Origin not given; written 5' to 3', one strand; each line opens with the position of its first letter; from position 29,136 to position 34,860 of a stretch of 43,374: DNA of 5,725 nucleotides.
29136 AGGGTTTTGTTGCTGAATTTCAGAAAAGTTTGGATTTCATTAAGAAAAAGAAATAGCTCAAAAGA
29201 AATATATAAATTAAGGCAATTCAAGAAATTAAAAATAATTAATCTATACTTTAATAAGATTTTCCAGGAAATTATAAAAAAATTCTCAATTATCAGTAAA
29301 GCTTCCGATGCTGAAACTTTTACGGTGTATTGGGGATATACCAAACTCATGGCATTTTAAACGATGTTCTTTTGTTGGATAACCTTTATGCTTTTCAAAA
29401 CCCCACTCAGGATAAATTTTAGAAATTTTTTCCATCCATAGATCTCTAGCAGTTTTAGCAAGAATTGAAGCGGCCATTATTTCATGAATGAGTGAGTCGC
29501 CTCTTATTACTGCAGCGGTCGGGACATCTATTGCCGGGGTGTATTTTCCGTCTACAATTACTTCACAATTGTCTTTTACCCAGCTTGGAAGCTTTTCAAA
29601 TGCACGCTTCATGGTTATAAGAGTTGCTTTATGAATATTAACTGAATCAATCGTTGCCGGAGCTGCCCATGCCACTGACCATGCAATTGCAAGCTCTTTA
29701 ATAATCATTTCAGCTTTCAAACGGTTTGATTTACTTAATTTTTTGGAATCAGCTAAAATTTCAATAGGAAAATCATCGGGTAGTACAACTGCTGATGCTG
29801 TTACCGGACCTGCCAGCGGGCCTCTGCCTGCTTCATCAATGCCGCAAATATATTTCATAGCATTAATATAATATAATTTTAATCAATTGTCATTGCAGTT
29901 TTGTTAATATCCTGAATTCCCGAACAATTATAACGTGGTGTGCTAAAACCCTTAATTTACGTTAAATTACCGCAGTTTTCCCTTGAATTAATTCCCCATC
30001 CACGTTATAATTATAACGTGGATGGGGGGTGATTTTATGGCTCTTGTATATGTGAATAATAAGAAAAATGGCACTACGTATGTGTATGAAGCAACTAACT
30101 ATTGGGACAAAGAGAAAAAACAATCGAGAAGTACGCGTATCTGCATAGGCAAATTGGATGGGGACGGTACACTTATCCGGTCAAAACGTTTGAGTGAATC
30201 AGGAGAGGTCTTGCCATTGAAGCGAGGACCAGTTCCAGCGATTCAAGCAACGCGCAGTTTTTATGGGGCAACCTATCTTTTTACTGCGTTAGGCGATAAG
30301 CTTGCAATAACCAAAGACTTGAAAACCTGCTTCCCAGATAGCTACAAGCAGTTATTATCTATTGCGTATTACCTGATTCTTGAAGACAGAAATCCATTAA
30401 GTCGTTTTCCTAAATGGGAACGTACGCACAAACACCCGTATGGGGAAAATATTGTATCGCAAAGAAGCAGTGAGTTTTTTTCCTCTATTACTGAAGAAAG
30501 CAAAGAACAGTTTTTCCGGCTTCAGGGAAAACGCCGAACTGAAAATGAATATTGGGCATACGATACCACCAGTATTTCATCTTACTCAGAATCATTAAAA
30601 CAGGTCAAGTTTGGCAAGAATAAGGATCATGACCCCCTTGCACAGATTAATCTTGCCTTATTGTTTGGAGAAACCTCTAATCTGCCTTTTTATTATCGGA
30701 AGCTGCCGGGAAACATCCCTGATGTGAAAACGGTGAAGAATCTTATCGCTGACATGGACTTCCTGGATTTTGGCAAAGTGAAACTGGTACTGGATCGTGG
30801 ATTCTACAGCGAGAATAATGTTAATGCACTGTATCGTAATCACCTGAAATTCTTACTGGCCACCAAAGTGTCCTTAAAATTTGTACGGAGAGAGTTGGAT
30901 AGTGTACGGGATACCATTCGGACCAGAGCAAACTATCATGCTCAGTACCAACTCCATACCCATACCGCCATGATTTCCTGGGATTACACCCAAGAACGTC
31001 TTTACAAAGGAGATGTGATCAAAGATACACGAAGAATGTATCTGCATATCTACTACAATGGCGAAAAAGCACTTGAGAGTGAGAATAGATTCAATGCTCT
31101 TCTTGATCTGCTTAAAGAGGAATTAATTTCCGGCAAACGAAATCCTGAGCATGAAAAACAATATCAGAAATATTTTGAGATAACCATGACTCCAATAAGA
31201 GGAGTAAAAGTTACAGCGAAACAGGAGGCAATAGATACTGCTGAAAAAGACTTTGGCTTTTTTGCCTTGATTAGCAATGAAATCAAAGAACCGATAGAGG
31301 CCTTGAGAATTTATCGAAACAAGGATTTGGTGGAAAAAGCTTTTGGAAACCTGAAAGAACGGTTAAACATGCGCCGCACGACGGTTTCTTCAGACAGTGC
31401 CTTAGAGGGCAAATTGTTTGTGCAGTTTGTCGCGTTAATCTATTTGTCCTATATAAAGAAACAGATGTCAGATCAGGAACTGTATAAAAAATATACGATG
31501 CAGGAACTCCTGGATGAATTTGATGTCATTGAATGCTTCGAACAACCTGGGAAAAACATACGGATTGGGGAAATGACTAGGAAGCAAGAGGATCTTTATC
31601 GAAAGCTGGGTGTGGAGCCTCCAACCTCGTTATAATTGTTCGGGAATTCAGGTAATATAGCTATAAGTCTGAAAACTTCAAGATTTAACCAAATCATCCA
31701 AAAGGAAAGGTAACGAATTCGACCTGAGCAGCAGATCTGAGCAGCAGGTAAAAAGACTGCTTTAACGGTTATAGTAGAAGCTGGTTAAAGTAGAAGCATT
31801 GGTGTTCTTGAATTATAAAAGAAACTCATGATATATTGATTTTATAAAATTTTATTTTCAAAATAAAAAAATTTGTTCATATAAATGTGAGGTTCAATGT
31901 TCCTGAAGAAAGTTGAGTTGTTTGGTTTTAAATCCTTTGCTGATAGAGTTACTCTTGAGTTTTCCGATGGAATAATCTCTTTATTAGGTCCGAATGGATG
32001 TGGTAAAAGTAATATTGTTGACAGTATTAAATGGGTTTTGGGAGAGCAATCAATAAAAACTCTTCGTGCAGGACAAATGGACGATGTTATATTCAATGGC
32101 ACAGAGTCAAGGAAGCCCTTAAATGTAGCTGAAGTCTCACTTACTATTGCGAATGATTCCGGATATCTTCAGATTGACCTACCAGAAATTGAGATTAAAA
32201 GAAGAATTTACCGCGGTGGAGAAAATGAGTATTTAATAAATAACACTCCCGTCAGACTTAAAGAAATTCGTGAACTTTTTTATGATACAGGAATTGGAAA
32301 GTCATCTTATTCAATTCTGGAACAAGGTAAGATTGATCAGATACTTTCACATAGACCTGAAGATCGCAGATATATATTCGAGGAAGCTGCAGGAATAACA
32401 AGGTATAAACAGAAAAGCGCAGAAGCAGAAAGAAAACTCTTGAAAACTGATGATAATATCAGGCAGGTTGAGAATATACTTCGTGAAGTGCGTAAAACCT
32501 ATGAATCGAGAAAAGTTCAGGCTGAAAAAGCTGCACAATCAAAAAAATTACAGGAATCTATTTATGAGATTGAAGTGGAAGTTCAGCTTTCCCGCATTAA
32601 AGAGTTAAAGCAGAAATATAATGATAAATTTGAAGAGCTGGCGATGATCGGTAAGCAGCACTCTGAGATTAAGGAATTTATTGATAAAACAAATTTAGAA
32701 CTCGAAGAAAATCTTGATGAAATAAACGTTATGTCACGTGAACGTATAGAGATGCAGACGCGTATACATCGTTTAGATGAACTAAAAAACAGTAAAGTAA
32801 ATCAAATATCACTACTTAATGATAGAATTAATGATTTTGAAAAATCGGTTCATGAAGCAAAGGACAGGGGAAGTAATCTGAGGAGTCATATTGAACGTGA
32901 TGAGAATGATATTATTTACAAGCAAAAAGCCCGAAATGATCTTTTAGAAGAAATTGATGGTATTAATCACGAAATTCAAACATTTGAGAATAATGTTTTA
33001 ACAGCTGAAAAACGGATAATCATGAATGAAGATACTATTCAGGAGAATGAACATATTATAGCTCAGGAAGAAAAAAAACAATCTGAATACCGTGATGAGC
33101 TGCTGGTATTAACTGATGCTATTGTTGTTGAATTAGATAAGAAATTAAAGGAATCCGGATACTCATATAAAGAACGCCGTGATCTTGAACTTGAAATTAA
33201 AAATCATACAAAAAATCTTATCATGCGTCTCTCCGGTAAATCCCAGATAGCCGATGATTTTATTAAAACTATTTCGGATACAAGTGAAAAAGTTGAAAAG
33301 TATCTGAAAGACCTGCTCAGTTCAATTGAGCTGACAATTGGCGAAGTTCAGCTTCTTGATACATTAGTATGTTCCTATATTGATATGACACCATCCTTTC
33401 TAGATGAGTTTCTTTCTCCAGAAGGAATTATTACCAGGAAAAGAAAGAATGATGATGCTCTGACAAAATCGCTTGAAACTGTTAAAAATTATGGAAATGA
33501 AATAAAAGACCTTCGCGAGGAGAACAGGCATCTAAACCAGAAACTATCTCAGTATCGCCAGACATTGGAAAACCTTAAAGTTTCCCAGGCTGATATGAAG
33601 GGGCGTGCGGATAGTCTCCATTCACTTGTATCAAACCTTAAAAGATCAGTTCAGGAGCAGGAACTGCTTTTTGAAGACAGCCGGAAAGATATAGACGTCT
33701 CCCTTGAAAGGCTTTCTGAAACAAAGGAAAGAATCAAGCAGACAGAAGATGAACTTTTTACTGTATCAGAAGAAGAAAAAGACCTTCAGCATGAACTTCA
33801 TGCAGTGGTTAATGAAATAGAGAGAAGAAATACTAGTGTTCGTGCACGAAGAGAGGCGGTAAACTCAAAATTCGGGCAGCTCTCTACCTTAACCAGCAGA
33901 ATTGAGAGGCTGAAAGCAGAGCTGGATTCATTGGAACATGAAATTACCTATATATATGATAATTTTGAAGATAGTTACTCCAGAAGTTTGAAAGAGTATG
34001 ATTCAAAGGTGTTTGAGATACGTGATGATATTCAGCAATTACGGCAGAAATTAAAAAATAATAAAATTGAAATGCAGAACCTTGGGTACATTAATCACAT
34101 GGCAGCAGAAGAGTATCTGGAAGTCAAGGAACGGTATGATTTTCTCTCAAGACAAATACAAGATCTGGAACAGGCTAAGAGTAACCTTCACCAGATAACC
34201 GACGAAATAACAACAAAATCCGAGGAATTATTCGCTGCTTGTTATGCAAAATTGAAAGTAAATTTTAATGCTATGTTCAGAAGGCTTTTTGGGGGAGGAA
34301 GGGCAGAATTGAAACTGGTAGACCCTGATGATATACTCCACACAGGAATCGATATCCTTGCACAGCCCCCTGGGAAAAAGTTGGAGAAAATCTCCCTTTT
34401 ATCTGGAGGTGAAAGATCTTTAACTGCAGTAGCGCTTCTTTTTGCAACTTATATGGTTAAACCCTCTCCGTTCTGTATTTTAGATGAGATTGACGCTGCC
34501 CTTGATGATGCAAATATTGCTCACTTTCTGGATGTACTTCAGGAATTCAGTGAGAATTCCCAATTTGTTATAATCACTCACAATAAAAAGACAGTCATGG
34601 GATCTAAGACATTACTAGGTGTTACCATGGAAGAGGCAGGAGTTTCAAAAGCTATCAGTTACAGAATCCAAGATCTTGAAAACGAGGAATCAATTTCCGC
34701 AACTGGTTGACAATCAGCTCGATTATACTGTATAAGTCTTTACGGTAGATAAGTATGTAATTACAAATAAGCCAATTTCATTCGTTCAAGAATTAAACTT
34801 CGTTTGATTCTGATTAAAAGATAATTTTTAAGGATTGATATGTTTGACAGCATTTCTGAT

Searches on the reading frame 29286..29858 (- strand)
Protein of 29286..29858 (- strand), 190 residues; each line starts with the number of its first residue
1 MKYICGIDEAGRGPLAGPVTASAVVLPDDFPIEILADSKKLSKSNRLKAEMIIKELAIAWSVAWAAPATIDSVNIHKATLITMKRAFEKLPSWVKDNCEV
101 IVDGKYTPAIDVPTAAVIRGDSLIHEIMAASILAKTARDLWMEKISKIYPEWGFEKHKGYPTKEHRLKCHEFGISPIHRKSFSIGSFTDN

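Call 44: search_protein_families(library=pfam, proteins=[window:29286-29858:-])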
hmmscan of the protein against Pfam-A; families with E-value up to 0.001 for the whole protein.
window:29286-29858:- (190 aa): 1 family
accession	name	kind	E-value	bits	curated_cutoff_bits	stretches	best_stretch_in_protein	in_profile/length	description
PF01351.25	RNase_HII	-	7.1e-30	104.8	25.8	1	5-182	1-196/199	Ribonuclease HII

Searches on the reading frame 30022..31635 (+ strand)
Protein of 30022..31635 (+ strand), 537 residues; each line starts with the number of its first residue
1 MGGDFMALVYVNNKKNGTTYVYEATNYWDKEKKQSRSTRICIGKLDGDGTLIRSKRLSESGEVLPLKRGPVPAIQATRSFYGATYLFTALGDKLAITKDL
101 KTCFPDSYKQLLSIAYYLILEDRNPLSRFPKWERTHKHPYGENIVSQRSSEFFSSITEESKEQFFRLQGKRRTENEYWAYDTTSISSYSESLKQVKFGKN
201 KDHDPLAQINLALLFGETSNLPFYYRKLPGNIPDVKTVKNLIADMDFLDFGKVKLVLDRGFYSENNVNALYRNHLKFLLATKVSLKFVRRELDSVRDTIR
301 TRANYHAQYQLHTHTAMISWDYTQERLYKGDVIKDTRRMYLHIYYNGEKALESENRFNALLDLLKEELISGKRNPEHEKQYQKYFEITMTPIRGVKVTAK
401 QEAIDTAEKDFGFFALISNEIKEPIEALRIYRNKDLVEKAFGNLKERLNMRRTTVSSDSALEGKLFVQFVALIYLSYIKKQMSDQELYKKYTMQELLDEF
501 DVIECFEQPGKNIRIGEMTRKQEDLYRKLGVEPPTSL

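Call 44: search_protein_families(library=pfam, proteins=[window:30022-31635:+])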
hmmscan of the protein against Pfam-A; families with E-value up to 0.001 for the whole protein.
window:30022-31635:+ (537 aa): 1 family
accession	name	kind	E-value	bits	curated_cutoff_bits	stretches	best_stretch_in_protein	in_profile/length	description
PF01609.27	DDE_Tnp_1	-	3.7e-08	33.8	23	1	181-472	10-198/200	Transposase DDE domain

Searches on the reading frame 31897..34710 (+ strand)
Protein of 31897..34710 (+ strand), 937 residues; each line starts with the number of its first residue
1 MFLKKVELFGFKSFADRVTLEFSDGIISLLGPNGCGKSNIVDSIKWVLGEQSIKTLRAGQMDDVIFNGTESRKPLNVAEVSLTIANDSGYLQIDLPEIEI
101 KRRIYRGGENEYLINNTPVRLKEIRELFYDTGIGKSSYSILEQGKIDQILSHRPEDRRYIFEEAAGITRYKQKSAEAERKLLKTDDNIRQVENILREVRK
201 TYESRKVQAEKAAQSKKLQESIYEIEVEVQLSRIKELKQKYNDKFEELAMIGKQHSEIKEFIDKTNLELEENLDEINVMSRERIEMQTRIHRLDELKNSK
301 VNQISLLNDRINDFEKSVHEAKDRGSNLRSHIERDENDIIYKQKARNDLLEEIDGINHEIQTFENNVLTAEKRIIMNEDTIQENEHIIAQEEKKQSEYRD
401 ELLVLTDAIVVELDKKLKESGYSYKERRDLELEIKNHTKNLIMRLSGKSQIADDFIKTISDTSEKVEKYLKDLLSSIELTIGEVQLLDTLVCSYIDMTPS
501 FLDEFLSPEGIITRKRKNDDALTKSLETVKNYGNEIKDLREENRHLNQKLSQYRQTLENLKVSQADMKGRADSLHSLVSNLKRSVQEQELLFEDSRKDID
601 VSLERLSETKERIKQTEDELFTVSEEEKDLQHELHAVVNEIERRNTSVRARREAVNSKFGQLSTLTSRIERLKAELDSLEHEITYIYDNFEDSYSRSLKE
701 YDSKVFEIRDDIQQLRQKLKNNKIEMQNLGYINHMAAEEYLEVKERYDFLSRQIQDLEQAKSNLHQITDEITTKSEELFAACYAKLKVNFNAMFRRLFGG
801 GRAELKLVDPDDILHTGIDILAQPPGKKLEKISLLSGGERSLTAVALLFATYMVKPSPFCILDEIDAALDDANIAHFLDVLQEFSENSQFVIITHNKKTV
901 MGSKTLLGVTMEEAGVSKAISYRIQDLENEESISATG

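Call 44: search_protein_families(library=pfam, proteins=[window:31897-34710:+])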
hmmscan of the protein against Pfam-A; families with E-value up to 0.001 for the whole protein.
window:31897-34710:+ (937 aa): 5 families
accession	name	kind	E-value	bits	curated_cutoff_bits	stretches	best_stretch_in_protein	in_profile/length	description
PF02463.25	SMC_N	-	8.3e-71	238.3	40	1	2-917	1-219/220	RecF/RecN/SMC N terminal domain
PF13476.12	AAA_23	-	3.8e-08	34.7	27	1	5-254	1-176/201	AAA domain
PF13304.12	AAA_21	-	2.4e-07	31.6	27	1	770-896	220-299/304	AAA domain, putative AbiEii toxin, Type IV TA system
PF13175.12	AAA_15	-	4.5e-07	30.2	32.1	1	1-382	1-297/374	AAA ATPase domain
PF13555.12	AAA_29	-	2.5e-05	24.4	27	1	3-49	1-47/61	P-loop containing region of AAA domain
